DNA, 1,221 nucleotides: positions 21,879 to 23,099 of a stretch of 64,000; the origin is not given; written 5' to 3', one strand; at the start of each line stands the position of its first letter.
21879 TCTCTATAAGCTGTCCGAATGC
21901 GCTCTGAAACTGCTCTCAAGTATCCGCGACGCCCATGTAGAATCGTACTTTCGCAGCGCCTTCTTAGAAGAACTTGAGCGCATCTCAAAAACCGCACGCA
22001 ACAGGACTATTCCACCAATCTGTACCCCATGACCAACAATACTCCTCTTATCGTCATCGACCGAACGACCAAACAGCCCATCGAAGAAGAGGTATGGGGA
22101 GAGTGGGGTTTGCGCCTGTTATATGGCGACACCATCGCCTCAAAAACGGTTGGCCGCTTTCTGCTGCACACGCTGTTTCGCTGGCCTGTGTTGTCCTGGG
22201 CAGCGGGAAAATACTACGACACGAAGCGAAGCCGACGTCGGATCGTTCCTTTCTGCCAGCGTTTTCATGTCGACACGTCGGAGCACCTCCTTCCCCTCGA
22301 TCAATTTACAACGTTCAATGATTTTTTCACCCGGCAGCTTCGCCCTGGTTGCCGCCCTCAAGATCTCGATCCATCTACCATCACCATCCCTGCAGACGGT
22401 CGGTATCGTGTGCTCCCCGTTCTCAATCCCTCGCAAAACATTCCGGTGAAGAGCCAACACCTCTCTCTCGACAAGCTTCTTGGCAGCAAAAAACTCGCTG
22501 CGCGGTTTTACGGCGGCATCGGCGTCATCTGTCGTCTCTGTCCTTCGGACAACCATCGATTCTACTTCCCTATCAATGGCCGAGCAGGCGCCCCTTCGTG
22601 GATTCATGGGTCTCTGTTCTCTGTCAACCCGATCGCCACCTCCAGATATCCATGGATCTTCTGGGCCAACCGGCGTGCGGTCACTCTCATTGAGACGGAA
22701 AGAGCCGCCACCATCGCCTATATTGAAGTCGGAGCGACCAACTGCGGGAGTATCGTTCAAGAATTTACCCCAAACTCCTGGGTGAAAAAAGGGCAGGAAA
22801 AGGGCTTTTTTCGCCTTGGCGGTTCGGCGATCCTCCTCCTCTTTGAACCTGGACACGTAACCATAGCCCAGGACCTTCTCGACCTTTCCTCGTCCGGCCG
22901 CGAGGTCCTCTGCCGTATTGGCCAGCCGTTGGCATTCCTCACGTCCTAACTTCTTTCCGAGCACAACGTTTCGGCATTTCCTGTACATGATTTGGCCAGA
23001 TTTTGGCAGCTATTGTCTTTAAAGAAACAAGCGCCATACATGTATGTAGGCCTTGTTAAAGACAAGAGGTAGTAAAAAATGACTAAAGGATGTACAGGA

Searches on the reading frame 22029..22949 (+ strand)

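Call 45: search_protein_families(library=pfam, proteins=[window:22029-22949:+], max_evalue=0.01)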
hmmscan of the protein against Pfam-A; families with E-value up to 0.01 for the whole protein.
window:22029-22949:+ (306 aa): 1 family
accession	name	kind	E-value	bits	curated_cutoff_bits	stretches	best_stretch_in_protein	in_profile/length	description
PF02666.20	PS_Dcarbxylase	-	1.1e-46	159.4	22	1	96-278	1-178/198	Phosphatidylserine decarboxylase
